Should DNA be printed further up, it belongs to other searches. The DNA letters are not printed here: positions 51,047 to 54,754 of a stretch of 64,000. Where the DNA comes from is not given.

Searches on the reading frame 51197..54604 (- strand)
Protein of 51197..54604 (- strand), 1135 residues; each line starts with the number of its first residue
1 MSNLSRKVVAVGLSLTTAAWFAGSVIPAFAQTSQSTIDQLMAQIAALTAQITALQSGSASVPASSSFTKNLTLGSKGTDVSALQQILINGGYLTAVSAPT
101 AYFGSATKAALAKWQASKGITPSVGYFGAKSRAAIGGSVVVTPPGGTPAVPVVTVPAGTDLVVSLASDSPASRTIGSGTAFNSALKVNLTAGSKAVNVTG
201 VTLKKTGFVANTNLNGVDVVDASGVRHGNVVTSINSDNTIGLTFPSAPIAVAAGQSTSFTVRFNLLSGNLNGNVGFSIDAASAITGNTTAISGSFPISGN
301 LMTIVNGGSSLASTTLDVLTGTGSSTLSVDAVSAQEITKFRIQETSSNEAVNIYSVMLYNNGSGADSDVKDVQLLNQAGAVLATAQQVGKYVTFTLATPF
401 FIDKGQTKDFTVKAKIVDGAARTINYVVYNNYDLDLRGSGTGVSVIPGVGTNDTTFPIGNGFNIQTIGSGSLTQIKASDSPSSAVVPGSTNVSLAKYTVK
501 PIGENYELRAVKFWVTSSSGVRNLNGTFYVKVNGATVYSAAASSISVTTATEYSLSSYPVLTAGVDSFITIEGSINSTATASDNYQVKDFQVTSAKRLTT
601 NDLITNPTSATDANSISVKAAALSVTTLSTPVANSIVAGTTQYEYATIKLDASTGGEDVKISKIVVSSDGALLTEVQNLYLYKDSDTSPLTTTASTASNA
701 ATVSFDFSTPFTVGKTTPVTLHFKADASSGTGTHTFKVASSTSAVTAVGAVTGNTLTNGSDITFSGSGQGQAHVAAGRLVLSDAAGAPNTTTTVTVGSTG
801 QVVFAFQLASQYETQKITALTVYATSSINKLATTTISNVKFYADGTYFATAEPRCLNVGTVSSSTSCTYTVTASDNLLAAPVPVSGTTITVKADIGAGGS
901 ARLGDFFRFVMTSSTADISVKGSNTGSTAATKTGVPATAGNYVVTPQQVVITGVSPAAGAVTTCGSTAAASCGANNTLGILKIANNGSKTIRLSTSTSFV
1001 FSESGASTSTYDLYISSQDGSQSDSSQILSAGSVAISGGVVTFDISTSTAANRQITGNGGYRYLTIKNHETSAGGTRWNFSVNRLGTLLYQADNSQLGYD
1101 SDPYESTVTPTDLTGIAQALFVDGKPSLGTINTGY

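Call 84: search_protein_families(library=pfam, proteins=[window:51197-54604:-], max_evalue=0.00001)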
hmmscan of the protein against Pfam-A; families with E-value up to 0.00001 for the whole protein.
window:51197-54604:- (1135 aa): 1 family
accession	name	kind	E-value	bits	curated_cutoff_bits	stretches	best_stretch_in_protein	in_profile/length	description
PF01471.23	PG_binding_1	-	2e-07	31.5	23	1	77-129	2-51/57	Putative peptidoglycan binding domain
